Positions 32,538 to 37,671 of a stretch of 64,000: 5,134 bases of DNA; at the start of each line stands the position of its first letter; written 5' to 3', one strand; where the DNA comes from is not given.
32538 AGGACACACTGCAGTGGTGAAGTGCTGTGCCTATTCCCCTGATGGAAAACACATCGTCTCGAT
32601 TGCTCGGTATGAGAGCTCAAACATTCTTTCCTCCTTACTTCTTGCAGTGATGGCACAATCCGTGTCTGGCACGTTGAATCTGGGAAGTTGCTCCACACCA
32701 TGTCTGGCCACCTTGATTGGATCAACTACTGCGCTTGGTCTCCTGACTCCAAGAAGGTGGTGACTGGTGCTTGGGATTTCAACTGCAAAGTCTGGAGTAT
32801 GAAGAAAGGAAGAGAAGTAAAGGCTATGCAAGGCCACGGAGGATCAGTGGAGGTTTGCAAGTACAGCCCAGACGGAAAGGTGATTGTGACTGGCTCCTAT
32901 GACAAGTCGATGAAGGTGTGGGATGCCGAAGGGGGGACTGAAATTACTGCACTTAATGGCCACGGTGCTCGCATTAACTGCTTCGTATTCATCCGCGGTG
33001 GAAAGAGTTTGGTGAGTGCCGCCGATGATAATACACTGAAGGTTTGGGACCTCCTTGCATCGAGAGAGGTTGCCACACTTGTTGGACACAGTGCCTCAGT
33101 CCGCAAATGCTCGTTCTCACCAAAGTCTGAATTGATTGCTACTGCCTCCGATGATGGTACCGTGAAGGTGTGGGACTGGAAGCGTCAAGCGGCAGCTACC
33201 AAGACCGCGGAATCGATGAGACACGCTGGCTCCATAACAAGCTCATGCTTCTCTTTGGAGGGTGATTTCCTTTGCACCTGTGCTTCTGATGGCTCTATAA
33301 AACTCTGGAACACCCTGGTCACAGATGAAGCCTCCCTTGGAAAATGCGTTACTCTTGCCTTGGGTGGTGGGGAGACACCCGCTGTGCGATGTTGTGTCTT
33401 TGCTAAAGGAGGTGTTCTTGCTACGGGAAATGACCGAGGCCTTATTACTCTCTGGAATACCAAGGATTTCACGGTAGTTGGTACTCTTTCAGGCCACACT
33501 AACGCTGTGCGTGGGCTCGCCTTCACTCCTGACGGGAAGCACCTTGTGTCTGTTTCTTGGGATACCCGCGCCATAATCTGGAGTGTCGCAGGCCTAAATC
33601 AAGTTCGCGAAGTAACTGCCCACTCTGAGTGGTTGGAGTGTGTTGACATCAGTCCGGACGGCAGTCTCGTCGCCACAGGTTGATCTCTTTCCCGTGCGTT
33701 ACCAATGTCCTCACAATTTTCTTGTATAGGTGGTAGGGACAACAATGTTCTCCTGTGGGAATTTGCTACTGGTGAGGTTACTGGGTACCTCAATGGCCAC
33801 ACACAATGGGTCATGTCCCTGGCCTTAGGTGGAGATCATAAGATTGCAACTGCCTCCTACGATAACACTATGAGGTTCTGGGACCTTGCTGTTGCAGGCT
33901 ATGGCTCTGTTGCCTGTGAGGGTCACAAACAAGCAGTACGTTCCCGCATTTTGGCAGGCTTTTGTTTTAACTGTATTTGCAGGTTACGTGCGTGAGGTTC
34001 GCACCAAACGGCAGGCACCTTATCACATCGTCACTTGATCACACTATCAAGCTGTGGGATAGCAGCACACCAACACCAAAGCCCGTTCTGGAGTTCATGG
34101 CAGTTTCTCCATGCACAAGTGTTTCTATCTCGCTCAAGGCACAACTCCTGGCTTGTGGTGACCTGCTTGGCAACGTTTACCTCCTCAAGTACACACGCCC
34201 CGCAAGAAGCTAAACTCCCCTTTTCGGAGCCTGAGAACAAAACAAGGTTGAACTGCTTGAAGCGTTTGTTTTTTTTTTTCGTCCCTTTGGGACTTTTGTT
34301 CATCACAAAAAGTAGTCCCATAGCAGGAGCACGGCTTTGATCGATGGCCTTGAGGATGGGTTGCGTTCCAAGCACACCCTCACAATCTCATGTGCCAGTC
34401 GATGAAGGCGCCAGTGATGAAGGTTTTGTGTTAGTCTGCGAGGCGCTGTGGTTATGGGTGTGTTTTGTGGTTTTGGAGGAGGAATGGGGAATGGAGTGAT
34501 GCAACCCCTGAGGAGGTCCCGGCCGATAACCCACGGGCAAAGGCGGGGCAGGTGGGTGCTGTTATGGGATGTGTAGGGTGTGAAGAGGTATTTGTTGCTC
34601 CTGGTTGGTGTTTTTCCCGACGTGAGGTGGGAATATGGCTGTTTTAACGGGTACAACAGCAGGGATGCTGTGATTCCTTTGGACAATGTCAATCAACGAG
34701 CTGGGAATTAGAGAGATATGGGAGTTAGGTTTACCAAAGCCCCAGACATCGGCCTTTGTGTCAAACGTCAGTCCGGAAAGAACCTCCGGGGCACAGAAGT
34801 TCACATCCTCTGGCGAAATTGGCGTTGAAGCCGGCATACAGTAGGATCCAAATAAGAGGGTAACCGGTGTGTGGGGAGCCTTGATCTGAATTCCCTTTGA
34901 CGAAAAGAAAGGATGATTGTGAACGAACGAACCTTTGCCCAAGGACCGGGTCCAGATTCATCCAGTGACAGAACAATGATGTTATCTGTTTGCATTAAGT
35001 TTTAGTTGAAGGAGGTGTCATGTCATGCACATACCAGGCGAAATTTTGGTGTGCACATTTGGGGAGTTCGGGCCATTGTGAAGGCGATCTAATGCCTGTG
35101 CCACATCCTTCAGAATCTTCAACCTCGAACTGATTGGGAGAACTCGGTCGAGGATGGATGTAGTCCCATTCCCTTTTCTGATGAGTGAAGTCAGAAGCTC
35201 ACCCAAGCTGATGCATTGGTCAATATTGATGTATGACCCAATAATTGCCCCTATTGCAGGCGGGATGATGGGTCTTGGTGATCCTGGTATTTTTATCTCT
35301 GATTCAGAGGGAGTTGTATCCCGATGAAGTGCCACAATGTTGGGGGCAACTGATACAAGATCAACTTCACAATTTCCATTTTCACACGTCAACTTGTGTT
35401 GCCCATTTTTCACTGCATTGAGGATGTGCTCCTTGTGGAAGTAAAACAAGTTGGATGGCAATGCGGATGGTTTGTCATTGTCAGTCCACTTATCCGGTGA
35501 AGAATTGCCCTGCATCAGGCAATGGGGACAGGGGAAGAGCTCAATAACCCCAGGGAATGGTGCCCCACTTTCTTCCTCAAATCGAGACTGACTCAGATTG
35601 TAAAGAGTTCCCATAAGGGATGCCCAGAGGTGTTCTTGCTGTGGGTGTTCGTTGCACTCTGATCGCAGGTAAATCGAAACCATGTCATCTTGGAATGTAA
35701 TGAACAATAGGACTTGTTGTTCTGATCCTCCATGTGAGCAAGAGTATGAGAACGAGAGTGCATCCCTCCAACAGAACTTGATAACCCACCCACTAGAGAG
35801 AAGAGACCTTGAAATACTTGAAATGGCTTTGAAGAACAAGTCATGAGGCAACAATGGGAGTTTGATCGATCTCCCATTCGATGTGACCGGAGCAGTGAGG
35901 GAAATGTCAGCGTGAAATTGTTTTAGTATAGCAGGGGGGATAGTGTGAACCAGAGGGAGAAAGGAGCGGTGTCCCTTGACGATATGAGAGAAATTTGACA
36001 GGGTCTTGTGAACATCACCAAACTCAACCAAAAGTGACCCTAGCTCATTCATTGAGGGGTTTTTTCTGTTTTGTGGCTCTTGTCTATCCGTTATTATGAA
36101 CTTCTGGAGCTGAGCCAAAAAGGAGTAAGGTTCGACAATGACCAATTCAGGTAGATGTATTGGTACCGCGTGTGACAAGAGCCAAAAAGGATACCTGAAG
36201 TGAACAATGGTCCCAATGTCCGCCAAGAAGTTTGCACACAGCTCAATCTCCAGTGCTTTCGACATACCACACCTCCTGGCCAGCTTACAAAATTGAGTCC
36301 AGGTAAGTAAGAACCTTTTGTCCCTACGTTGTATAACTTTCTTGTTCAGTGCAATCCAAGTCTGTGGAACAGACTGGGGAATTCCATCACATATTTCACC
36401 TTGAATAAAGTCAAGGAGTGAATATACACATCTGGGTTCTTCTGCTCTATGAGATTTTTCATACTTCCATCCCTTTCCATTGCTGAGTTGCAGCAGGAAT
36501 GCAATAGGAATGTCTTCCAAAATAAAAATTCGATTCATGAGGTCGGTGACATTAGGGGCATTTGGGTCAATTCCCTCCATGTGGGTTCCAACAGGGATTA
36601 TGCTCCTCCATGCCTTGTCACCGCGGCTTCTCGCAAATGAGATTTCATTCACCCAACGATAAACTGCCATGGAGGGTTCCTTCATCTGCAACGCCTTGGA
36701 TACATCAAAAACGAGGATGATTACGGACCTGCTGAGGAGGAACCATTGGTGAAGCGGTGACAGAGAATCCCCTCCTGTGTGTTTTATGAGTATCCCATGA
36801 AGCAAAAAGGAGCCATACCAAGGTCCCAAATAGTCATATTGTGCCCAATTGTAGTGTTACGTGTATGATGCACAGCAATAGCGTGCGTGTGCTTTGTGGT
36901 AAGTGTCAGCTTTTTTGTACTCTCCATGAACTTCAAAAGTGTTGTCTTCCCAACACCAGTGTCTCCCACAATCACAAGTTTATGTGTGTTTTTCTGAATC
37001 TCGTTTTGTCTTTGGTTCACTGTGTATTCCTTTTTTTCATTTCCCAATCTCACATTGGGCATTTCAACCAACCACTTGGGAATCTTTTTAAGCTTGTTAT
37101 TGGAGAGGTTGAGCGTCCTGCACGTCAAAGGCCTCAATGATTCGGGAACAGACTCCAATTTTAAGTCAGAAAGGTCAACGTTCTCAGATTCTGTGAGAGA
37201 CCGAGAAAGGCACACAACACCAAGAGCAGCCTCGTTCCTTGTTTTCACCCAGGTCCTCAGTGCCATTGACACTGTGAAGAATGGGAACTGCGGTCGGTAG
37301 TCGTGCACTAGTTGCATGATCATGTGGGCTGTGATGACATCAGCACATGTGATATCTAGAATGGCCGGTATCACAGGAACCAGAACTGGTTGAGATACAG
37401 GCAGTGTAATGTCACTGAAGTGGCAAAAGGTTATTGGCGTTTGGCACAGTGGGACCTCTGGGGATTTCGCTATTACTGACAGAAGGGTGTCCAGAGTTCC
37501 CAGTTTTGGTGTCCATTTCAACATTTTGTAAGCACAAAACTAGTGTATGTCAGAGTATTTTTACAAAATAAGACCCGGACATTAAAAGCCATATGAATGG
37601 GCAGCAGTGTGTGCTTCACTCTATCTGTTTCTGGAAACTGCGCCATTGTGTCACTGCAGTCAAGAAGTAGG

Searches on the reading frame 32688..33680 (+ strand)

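Call 59: search_protein_families(library=pfam, max_evalue=0.0001, proteins=[window:32688-33680:+])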
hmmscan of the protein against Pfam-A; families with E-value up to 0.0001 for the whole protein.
window:32688-33680:+ (331 aa): 42 families (the best 25 are shown)
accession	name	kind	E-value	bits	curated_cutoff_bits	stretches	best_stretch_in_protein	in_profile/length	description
PF25174.1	Beta-prop_THOC3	-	1.8e-68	230.9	305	2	3-210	40-243/272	THOC3 beta-propeller domain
PF00400.38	WD40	-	1.3e-64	212.4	27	6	127-163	3-39/39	WD domain, G-beta repeat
PF25173.1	Beta-prop_WDR3_1st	-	1.9e-58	197.7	154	2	3-163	23-183/184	WDR3 first beta-propeller domain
PF24814.1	WD40_Prp19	-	9.3e-51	173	320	2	2-168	42-210/281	Prp19 WD40 domain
PF25175.1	Beta-prop_WDR5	-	6.7e-43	147.5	250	3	3-107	46-150/296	WDR5 beta-propeller domain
PF24817.1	WD40_WDHD1_1st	-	9.7e-43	146.8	109.9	3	94-170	87-163/291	WDHD1 first WD40 domain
PF24805.1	EIF3I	-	3.4e-36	125.5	200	2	47-210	6-176/324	EIF3I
PF25172.1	Beta-prop_WDR3_2nd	-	1.2e-34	120.4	140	3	7-121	173-287/293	WDR3 second beta-propeller domain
PF24105.1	Beta-prop_CAF1B_HIR1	-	1.9e-34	119.7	80.5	3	3-82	124-203/383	CAF1B/HIR1 beta-propeller domain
PF23414.1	Beta-prop_EML_2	-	3.4e-34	118.9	90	2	16-187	5-175/266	Echinoderm microtubule-associated protein second beta-propeller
PF24807.1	WD40_CDC20-Fz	-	6.6e-34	118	200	2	4-162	130-292/292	CDC20/Fizzy WD40 domain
PF25391.1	WD40_Gbeta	-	1.2e-33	117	150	2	5-129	139-262/340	G protein beta WD-40 repeat protein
PF25047.1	Beta-prop_TEP1_2nd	-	1.4e-32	113.3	89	3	179-317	89-221/255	TEP-1 second beta-propeller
PF24796.1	WDR55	-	7.6e-32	111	200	2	136-330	8-196/296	WDR55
PF25168.1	Beta-prop_WDR36-Utp21_2nd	-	3.2e-31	109.3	84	1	236-330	205-298/335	WDR36/Utp21 second beta-propeller domain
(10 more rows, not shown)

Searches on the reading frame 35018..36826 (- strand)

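Call 59: search_protein_families(library=pfam, max_evalue=0.0001, proteins=[window:35018-36826:-])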
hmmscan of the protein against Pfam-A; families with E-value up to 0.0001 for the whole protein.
window:35018-36826:- (602 aa): 1 family
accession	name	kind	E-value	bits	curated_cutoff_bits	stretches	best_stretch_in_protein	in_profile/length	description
PF16095.11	COR-A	-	3e-06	27.7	35.3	1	154-212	1-59/143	C-terminal of Roc, COR-A domain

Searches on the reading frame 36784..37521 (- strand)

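Call 81: search_protein_families(library=pfam, max_evalue=0.0001, proteins=[window:36784-37521:-])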
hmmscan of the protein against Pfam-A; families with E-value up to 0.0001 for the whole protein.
window:36784-37521:- (245 aa): 1 family
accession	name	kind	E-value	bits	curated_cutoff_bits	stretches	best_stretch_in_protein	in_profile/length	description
PF08477.19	Roc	-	1.8e-05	25.4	27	1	181-235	1-64/119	Ras of Complex, Roc, domain of DAPkinase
